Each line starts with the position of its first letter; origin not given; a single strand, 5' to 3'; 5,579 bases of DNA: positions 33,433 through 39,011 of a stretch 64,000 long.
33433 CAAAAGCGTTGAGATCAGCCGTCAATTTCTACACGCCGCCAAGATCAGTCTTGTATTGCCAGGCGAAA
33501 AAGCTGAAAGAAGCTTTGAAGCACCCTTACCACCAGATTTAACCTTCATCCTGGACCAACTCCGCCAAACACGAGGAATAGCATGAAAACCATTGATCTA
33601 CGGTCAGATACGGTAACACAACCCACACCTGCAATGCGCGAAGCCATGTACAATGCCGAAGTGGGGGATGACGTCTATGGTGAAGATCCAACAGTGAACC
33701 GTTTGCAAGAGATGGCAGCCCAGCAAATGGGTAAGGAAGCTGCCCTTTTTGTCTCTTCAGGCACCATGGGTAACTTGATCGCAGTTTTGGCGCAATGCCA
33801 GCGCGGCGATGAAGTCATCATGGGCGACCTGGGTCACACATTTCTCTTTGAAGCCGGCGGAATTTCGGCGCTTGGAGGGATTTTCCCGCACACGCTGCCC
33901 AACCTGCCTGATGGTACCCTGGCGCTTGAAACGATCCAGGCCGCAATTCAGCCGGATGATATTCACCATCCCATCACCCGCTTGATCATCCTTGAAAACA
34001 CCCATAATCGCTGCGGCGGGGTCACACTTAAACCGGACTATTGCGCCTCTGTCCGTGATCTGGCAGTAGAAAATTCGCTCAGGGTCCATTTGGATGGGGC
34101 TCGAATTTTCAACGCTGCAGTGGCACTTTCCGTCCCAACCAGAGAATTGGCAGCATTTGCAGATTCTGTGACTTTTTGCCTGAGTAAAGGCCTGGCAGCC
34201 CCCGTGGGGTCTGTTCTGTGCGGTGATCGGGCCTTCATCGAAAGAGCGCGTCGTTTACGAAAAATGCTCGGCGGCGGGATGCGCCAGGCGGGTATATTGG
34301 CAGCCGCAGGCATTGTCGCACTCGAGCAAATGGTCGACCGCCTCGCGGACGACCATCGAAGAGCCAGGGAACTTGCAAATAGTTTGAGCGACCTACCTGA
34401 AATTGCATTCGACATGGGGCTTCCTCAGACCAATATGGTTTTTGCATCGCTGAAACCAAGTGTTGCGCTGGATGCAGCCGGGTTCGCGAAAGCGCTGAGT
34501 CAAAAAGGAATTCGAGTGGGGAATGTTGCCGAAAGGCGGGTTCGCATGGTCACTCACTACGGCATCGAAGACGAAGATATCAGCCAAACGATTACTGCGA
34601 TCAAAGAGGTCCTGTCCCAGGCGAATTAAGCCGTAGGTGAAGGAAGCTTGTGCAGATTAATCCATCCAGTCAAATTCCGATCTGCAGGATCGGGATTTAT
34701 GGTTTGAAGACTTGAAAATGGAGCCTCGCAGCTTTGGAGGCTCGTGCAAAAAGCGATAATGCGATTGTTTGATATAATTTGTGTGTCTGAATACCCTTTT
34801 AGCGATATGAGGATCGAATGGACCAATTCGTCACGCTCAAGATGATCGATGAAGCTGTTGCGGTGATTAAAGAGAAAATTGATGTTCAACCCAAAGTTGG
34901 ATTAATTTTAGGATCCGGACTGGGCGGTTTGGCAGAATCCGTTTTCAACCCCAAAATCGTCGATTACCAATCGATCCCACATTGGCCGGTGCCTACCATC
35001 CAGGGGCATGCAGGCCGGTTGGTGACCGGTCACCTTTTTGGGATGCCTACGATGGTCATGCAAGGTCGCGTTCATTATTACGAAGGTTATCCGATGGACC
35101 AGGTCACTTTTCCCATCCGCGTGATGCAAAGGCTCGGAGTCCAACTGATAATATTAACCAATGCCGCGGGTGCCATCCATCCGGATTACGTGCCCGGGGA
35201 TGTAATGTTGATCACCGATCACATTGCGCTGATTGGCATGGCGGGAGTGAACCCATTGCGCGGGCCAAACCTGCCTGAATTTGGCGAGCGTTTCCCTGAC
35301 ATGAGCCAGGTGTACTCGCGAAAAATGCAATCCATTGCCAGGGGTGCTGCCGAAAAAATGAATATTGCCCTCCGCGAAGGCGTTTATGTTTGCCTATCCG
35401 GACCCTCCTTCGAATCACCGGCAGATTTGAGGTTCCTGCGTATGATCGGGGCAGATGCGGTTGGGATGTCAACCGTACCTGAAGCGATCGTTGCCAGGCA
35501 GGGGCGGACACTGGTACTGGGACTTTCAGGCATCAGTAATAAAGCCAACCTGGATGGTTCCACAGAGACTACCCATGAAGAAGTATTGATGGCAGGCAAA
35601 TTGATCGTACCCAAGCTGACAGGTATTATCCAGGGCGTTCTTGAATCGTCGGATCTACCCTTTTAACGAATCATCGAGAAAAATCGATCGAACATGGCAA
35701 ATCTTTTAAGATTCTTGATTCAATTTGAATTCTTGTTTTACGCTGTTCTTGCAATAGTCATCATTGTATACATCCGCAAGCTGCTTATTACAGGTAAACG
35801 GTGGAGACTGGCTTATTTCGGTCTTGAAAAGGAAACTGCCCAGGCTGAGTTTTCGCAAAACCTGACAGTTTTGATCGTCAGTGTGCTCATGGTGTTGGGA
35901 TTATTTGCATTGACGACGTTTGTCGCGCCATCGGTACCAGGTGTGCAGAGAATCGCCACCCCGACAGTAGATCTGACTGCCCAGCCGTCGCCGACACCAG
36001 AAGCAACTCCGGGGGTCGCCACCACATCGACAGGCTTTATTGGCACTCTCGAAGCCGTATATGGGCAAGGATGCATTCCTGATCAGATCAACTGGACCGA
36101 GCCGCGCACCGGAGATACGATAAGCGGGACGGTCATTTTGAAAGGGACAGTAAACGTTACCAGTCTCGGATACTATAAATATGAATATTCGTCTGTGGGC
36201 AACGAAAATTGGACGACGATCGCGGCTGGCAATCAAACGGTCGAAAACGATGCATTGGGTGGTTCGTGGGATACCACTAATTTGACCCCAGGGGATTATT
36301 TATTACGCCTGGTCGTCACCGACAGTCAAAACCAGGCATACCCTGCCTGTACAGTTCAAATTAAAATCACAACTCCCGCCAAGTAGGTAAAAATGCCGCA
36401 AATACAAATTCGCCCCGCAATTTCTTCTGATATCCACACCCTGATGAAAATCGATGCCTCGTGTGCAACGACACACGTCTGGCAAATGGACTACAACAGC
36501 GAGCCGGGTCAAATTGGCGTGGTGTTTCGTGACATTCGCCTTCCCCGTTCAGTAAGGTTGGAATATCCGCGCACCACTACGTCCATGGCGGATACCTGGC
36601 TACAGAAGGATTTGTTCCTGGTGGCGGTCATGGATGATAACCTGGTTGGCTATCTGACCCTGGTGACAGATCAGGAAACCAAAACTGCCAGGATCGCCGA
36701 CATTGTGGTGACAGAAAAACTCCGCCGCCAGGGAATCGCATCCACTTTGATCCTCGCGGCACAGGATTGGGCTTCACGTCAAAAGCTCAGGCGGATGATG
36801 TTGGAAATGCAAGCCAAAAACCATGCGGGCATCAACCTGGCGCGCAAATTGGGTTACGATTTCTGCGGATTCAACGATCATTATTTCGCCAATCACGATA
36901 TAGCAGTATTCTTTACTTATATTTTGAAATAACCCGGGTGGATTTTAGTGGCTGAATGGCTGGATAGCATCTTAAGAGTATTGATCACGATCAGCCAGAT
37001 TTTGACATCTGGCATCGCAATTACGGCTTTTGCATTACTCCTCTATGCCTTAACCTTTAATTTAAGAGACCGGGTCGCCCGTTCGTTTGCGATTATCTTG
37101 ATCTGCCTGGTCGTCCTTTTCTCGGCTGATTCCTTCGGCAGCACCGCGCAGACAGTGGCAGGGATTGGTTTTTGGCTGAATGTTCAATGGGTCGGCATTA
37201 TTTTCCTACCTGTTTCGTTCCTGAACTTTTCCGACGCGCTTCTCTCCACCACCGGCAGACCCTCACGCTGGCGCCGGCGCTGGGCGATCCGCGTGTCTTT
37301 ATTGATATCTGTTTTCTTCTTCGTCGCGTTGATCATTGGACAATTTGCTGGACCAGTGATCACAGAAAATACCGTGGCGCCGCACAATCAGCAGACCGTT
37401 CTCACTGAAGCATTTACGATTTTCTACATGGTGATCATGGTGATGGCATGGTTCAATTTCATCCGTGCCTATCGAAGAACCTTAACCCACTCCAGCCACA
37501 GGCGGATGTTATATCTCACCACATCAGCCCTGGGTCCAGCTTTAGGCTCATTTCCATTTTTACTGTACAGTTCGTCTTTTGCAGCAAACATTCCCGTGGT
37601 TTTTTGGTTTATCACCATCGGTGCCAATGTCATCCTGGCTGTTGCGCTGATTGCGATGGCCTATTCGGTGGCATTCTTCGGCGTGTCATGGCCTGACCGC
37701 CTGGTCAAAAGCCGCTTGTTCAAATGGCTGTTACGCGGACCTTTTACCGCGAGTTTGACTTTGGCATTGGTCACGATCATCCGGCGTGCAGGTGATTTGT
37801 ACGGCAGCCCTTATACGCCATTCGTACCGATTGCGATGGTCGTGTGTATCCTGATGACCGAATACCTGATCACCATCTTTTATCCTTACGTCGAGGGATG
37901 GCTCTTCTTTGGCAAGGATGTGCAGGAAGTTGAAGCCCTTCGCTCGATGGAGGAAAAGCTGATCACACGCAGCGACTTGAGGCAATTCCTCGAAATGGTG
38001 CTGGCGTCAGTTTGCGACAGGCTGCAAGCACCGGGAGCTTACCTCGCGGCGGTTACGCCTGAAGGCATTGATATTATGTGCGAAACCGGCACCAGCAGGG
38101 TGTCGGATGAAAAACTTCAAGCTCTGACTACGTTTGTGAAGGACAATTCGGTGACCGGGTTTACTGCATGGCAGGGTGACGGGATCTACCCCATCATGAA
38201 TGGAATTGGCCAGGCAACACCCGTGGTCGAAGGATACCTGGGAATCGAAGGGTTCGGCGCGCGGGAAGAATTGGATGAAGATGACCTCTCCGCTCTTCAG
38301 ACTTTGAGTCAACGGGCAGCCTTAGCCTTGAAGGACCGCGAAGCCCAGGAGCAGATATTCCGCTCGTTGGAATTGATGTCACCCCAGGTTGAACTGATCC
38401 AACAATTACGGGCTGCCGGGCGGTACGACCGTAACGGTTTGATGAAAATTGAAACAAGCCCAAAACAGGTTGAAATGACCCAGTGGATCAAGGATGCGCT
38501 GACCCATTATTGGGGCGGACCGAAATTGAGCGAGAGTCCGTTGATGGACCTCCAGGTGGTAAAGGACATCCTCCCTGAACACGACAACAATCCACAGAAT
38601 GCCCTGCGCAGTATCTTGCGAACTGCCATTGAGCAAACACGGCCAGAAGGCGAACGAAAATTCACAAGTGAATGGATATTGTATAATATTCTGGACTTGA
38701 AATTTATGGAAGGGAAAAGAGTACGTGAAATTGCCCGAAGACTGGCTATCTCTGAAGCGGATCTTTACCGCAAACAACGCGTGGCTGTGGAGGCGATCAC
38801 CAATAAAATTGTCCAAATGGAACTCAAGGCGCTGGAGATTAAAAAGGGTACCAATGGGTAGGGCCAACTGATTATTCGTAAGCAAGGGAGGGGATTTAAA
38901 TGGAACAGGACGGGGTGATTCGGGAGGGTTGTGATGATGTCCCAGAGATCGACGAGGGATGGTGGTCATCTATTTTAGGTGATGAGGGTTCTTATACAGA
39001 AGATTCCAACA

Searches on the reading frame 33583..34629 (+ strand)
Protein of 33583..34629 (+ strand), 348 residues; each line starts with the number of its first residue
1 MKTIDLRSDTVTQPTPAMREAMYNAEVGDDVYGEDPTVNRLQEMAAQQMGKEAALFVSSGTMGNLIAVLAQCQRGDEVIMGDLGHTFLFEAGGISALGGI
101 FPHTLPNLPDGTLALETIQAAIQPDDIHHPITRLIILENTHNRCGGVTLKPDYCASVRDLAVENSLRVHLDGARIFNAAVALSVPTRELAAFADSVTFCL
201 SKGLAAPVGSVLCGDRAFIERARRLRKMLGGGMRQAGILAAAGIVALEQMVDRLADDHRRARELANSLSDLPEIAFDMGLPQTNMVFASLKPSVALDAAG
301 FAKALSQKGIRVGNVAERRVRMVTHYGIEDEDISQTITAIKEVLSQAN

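Call 41: search_protein_families(library=ncbifam, proteins=[window:33583-34629:+], max_evalue=1e-10)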
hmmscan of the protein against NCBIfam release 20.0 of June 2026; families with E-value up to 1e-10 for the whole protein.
window:33583-34629:+ (348 aa): 2 families
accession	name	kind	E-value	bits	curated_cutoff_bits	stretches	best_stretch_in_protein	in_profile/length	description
NF041359.1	GntG_guanitoxin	subfamily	4.8e-160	532.3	230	1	2-341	4-342/343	GntG family PLP-dependent aldolase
NF007825.0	PRK10534.1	equivalog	1.7e-110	369.1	312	1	4-344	2-331/333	low-specificity L-threonine aldolase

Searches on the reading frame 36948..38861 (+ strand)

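Call 12: search_protein_families(library=ncbifam, proteins=[window:36948-38861:+], max_evalue=0.00001)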
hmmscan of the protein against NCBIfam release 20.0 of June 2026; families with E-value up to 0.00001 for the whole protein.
window:36948-38861:+ (637 aa): 0 families

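Call 55: search_protein_families(library=pfam, proteins=[window:36948-38861:+], max_evalue=0.00001)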
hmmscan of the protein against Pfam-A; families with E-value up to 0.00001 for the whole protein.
window:36948-38861:+ (637 aa): 1 family
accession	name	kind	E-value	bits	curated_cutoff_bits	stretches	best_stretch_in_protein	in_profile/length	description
PF16927.11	HisKA_7TM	-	8e-07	29.6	28.6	1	24-223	6-205/224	N-terminal 7TM region of histidine kinase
